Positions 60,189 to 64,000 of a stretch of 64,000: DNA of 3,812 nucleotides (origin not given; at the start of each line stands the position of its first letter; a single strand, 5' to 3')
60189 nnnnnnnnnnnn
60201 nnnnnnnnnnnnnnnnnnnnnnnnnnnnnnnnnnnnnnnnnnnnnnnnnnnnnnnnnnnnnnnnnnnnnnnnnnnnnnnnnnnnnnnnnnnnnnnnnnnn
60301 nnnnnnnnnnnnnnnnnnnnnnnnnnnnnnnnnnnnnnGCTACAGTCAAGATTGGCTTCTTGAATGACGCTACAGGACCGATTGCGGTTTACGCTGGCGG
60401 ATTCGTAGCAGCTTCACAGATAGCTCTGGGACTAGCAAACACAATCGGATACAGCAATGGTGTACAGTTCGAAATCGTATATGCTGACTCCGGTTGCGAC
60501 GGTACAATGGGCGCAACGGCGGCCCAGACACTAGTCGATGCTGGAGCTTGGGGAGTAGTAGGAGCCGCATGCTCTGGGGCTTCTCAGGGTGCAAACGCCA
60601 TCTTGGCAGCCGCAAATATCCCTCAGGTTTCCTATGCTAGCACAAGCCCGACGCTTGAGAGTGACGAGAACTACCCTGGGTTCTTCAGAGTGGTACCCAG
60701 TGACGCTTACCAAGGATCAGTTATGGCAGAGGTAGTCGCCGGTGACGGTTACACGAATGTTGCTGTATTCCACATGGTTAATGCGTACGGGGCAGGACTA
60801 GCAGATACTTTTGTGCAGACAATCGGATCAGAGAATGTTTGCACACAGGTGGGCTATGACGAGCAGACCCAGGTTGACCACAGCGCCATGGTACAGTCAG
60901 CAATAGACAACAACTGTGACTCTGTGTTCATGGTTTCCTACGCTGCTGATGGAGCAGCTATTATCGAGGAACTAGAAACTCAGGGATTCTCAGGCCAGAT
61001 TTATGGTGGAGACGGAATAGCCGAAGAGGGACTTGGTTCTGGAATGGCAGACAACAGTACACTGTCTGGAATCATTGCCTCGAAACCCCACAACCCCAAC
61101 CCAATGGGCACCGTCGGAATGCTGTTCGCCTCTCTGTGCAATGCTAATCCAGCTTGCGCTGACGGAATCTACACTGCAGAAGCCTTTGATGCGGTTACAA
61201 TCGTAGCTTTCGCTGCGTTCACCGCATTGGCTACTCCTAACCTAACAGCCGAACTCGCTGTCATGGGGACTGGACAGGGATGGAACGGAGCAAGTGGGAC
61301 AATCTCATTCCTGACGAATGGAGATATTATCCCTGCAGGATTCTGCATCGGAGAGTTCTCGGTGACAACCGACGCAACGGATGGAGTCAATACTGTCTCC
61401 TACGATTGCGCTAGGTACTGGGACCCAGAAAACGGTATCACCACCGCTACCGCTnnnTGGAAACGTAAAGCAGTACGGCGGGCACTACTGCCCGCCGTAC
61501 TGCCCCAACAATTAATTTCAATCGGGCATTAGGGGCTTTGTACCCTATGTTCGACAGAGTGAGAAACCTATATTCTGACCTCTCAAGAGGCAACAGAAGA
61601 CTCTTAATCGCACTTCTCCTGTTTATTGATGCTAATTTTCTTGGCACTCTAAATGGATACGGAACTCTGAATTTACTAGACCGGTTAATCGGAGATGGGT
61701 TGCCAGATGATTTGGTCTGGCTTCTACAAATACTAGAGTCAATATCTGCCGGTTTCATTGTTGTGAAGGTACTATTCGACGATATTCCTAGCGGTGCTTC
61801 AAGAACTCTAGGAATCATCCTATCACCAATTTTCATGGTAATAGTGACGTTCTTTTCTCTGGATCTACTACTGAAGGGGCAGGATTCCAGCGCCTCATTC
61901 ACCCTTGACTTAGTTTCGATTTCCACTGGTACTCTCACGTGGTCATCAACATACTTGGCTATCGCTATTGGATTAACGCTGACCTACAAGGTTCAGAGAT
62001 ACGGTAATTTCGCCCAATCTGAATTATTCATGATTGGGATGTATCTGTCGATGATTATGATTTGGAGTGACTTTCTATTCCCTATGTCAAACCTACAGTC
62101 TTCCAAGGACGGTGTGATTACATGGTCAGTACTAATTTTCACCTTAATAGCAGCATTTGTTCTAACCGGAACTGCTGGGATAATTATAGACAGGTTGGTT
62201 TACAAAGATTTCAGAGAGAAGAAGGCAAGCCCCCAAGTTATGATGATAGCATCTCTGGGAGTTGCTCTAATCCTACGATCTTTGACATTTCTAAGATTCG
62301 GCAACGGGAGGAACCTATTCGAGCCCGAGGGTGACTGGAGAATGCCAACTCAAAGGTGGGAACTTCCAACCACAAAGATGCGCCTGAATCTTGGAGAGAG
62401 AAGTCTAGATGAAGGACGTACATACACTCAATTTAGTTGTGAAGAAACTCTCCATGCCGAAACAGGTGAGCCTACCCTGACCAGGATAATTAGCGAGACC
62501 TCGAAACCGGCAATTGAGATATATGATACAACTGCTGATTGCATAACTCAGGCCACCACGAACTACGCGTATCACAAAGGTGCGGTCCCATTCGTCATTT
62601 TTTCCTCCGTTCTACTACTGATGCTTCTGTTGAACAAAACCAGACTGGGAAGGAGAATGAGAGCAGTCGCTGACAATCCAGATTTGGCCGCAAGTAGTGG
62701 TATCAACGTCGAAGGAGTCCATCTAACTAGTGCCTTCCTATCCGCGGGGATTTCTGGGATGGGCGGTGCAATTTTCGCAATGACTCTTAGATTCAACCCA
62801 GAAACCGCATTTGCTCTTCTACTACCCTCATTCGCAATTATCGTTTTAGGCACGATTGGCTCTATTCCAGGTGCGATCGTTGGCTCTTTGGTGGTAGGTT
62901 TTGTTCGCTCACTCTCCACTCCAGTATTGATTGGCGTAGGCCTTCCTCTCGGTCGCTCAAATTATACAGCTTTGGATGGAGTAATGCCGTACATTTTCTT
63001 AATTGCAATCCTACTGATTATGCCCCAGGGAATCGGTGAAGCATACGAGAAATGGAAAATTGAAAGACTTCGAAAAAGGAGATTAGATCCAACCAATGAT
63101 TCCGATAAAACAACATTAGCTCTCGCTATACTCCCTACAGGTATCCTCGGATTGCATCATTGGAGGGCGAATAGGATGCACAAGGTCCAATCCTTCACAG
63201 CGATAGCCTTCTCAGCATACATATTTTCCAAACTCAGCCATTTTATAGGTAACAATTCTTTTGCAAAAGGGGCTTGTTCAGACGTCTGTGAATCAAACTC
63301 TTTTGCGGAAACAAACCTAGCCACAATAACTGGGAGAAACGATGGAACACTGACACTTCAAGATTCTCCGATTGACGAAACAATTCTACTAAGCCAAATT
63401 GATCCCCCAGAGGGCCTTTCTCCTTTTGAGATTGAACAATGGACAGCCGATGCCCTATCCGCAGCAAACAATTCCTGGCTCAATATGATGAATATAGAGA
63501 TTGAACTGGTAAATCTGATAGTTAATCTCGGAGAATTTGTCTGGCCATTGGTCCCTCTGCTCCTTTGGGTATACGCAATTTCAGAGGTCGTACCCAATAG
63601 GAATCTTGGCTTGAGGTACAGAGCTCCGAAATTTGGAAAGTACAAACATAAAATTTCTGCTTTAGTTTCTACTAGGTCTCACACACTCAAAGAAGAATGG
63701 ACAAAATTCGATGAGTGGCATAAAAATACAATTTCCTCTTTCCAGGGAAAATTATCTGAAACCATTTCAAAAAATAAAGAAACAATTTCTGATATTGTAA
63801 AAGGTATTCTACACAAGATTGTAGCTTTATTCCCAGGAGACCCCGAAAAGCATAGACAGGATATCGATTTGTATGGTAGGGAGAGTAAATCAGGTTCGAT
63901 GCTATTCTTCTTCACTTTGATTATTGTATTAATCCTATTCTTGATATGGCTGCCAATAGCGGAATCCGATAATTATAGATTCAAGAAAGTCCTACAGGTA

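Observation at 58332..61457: Triple solute-binding lipoprotein: SBP family-3 domain plus two tandem LIVBP domains in one 1,041-aa chain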

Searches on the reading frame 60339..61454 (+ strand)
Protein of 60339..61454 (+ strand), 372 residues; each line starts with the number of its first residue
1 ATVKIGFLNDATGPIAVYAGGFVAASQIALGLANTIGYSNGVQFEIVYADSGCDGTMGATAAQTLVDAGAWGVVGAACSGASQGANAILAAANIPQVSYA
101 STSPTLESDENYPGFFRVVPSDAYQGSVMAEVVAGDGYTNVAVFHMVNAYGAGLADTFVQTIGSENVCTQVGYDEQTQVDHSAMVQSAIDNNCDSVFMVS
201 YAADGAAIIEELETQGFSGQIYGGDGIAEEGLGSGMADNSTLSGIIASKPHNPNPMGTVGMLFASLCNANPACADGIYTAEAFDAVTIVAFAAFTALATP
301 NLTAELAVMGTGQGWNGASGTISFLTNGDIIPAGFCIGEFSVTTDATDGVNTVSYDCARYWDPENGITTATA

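Call 24: search_solved_structures(query=window:60339-61454:+, max_evalue=1e-8, show_alignments=5)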
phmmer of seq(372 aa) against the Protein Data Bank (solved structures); distinct sequences matched with E-value up to 1e-8: 80 (the best 60 are shown).
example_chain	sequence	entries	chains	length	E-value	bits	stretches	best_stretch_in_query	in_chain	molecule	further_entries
4n0q_A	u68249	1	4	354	1.4e-21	80.6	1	2-337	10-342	Leu/Ile/Val-binding protein homolog 3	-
4nqr_A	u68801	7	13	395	2.3e-20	76.7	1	2-350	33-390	Amino acid/amide ABC transporter substrate-binding protein, HAAT family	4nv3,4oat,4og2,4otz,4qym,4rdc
4obb_A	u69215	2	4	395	1.1e-19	74.3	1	2-350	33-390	Amino acid/amide ABC transporter substrate-binding protein, HAAT family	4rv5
1z15_A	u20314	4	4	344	4e-17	66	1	3-255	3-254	Leu/Ile/Val-binding protein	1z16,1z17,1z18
2liv_A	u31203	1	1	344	1.5e-16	64.1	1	3-255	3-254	LEUCINE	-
3ipc_A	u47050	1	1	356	3.4e-16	62.9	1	11-341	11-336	ABC transporter, substrate binding protein (Amino acid)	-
3ip5_A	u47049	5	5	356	1.8e-15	60.5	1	11-341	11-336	ABC transporter, substrate binding protein (Amino acid)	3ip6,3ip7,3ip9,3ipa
8z0g_A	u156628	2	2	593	2.5e-15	60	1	12-255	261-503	Leu/Ile/Val-binding protein,Leu/Ile/Val-binding protein,mNeonGreen | NeIle,Leu/Ile/Val-binding protein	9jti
1usg_A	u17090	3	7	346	2.5e-14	56.8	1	3-341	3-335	LEUCINE-SPECIFIC BINDING PROTEIN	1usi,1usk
2lbp_A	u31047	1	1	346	4.5e-14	56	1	3-341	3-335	LEUCINE-BINDING PROTEIN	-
3td9_A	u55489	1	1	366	6e-14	55.5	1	3-333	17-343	Branched chain amino acid ABC transporter, periplasmic amino acid-binding protein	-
4gnr_A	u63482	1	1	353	1.4e-13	54.4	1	2-327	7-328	ABC transporter substrate-binding protein-branched chain amino acid transport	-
6bt5_A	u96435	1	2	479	3.2e-13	53.1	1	71-161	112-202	Metabotropic glutamate receptor 8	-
6bsz_A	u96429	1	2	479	3.5e-13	53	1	71-161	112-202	Metabotropic glutamate receptor 8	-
6e5v_A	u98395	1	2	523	4.1e-13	52.8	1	71-161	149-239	Metabotropic glutamate receptor 8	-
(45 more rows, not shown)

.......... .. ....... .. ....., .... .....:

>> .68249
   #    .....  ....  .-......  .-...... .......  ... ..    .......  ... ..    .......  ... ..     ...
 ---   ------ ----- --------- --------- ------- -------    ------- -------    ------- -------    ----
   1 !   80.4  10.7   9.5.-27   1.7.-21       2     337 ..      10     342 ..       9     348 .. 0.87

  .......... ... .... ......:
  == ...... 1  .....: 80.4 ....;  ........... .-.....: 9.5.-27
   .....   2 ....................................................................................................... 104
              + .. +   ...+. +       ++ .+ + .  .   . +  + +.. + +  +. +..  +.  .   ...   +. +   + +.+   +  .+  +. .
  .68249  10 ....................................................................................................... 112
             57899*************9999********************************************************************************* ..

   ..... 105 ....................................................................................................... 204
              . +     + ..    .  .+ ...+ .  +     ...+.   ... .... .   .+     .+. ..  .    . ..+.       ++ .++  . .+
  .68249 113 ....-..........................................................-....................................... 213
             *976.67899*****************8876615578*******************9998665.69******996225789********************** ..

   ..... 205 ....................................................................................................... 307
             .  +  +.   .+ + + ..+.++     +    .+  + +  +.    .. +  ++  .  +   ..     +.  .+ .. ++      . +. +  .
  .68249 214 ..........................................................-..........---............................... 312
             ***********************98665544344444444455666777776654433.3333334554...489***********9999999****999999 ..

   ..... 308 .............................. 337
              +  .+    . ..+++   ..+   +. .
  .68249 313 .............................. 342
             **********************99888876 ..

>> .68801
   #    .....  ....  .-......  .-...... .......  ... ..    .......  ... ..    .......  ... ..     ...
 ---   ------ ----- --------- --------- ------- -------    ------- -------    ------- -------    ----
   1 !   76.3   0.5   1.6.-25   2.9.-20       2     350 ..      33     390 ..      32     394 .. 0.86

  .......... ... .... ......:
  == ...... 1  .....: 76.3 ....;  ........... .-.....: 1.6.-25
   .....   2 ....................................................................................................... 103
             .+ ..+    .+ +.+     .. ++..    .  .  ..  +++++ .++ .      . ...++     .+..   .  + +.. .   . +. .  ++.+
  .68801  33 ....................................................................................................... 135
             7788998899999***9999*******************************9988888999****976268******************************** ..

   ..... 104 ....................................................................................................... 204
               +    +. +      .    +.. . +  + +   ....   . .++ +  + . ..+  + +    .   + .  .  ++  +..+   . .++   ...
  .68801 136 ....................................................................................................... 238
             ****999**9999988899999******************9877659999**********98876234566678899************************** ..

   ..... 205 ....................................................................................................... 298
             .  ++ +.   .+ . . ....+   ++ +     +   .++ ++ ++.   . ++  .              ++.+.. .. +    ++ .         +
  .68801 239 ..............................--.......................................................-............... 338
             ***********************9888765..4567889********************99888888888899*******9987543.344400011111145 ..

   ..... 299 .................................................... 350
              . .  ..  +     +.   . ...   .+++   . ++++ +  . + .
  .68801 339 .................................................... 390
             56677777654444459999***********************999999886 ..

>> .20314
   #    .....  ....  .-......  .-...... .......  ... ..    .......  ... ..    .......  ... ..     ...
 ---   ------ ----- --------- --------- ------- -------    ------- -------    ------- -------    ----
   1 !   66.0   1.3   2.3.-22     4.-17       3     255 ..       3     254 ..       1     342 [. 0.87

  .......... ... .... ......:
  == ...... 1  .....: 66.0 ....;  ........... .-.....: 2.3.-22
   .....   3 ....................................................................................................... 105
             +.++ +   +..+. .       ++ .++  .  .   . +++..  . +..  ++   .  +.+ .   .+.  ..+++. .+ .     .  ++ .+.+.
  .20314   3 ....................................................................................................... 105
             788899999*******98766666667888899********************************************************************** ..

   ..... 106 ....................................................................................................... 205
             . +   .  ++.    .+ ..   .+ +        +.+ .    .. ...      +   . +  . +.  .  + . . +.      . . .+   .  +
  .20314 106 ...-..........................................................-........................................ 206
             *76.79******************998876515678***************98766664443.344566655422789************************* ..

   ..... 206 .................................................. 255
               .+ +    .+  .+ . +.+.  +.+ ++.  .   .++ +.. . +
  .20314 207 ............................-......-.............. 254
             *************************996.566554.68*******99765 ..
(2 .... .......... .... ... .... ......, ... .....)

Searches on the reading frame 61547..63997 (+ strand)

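Call 22: search_protein_families(library=pfam, proteins=[window:61547-63997:+], max_evalue=0.01)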
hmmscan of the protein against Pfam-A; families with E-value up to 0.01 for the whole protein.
window:61547-63997:+ (817 aa): 1 family
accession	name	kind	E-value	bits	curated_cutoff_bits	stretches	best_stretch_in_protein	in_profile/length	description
PF02653.21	BPD_transp_2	-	2.1e-33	116.1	26.8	1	128-489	4-269/269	Branched-chain amino acid transport system / permease component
